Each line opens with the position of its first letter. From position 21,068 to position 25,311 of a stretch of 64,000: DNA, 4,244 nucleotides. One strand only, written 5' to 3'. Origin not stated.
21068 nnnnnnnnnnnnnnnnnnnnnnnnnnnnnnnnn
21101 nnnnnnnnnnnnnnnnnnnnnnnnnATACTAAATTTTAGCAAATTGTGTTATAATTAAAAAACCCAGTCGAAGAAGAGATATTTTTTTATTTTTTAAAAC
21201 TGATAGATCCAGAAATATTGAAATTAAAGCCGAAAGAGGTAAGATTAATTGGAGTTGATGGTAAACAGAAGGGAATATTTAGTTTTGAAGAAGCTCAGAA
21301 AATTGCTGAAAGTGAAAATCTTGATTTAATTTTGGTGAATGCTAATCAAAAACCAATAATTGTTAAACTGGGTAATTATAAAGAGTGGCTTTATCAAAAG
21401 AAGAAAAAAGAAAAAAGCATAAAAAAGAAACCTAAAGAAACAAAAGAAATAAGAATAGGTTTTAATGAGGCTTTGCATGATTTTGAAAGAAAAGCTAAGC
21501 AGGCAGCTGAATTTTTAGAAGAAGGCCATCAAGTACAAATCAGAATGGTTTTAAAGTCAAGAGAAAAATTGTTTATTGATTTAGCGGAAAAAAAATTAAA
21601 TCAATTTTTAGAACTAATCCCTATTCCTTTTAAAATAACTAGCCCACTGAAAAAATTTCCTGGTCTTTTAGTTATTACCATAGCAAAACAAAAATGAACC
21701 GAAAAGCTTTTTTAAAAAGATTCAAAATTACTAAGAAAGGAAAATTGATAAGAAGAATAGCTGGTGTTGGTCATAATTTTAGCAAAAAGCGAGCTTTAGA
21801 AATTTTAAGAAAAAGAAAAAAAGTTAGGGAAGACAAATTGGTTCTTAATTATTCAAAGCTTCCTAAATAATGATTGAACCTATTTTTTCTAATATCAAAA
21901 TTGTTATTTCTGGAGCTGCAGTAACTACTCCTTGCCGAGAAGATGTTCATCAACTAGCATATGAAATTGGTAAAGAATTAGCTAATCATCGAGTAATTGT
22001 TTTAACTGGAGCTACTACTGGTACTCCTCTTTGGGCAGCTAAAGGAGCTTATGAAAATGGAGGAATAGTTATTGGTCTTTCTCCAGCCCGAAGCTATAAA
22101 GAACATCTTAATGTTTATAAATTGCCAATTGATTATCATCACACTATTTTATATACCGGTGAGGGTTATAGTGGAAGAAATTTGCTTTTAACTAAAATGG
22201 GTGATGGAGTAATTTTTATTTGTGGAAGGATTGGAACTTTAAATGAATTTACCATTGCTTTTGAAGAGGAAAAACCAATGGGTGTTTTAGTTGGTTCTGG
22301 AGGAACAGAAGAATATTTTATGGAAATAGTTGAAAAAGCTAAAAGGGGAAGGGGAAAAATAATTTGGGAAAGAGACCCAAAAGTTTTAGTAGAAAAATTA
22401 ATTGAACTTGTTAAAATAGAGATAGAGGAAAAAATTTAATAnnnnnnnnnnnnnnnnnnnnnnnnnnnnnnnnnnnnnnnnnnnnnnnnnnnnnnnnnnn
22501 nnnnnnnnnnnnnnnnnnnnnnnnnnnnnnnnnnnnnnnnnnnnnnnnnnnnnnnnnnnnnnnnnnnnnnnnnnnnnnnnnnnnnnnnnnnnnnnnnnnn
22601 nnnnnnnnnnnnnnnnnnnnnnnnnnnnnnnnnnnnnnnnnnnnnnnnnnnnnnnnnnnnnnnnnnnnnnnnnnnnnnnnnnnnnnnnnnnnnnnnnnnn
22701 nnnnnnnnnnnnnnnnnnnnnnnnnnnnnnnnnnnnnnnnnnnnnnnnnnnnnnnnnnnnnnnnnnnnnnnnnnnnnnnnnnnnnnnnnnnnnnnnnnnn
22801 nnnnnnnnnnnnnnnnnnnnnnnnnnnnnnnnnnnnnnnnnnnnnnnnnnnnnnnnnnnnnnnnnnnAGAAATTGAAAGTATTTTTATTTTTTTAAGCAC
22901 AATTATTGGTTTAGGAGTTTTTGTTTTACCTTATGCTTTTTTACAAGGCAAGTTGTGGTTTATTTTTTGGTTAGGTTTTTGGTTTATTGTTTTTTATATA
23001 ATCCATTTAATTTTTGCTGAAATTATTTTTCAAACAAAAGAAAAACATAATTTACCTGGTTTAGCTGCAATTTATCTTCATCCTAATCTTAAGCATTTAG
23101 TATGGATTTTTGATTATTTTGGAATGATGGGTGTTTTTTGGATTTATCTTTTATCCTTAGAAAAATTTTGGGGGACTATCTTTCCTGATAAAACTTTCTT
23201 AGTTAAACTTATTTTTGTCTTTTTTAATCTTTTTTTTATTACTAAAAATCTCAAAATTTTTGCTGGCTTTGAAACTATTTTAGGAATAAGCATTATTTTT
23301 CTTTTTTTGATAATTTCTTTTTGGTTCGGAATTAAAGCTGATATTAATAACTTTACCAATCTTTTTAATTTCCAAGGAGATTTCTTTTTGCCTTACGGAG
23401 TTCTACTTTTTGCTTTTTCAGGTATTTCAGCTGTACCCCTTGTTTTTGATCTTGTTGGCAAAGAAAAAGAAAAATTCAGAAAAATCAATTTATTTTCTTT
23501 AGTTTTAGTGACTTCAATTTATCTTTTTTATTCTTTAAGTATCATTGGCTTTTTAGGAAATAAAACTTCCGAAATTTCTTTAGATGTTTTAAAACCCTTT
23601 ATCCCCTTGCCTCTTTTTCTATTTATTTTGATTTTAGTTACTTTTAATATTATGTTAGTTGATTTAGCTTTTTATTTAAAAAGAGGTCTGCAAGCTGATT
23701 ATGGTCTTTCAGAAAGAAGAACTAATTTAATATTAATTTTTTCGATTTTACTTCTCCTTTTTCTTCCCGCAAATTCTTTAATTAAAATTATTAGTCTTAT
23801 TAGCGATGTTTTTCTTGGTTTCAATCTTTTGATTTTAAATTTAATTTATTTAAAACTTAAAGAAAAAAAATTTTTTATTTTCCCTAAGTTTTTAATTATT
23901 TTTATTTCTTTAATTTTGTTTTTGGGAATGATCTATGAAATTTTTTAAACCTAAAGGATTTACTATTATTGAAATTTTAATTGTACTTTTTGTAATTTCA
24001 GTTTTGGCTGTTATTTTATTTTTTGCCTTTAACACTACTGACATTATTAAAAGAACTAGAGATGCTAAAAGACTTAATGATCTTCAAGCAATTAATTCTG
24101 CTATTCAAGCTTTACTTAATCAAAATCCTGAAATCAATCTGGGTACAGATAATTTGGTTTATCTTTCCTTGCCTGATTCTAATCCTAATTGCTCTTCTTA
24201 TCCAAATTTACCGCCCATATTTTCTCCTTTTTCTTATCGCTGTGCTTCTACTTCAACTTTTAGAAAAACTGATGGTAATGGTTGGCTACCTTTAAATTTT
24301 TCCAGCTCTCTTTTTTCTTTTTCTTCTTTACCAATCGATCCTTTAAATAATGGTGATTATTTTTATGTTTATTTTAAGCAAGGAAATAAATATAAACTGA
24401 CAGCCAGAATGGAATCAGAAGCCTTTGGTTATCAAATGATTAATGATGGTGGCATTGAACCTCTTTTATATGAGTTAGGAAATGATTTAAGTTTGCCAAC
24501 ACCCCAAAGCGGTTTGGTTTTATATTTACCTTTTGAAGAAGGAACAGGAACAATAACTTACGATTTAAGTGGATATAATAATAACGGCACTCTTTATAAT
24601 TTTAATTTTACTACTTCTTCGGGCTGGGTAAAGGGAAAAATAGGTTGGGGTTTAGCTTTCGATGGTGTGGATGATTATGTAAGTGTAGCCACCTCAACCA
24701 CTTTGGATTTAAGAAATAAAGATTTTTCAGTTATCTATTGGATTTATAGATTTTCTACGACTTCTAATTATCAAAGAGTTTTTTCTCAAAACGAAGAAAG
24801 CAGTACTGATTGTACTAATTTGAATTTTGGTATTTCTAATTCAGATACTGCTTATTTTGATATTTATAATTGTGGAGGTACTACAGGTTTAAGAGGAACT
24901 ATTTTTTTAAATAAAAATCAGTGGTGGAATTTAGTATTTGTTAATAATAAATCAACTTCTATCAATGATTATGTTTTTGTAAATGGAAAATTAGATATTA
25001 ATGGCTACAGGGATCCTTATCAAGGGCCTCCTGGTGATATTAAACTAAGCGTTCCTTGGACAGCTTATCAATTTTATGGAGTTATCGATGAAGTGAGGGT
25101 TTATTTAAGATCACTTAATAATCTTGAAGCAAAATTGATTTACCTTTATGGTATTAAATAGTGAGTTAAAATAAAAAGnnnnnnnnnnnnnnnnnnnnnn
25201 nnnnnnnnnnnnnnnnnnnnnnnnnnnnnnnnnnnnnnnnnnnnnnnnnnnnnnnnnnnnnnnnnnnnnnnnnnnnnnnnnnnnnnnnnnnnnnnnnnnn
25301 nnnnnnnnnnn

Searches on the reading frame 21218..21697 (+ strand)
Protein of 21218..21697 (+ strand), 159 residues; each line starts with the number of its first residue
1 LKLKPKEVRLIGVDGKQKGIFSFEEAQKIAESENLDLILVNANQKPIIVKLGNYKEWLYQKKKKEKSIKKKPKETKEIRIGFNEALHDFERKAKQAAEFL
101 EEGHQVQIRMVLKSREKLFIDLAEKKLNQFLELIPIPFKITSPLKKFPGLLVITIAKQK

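Call 44: search_protein_families(library=pfam, proteins=[window:21218-21697:+], max_evalue=0.001)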
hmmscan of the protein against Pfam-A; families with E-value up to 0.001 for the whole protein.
window:21218-21697:+ (159 aa): 2 families
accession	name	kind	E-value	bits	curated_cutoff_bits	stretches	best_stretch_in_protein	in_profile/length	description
PF05198.21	IF3_N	-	3.6e-19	69.1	26.9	1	5-67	7-69/70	Translation initiation factor IF-3, N-terminal domain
PF00707.27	IF3_C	-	1.4e-12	47.8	34.8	1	74-134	2-62/86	Translation initiation factor IF-3, C-terminal domain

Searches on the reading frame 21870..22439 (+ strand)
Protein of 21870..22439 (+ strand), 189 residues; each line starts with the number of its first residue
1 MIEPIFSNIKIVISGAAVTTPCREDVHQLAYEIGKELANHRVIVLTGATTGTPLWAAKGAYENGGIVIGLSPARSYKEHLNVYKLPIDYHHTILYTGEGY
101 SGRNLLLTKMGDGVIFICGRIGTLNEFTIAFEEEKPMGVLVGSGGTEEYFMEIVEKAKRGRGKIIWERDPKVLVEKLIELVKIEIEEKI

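Call 42: search_protein_families(library=pfam, proteins=[window:21870-22439:+], max_evalue=0.001)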
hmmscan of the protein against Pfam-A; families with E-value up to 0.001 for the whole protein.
window:21870-22439:+ (189 aa): 2 families
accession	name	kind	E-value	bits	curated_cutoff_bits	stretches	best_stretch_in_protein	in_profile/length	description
PF18306.6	LDcluster4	-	1.1e-31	109.9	26.3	1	9-172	2-149/151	SLOG cluster4 family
PF03641.19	Lysine_decarbox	-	2.5e-05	24.9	27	1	56-132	4-74/131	Possible lysine decarboxylase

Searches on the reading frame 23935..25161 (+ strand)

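Call 42: search_protein_families(library=pfam, proteins=[window:23935-25161:+], max_evalue=0.001)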
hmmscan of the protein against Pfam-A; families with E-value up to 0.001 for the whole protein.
window:23935-25161:+ (408 aa): 2 families
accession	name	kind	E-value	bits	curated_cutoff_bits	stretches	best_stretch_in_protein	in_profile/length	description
PF13385.13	Laminin_G_3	-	6.1e-13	49.6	27.6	1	243-397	1-148/151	Concanavalin A-like lectin/glucanases superfamily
PF07963.17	N_methyl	-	9.4e-06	25.4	21.2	1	7-29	5-27/27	Prokaryotic N-terminal methylation motif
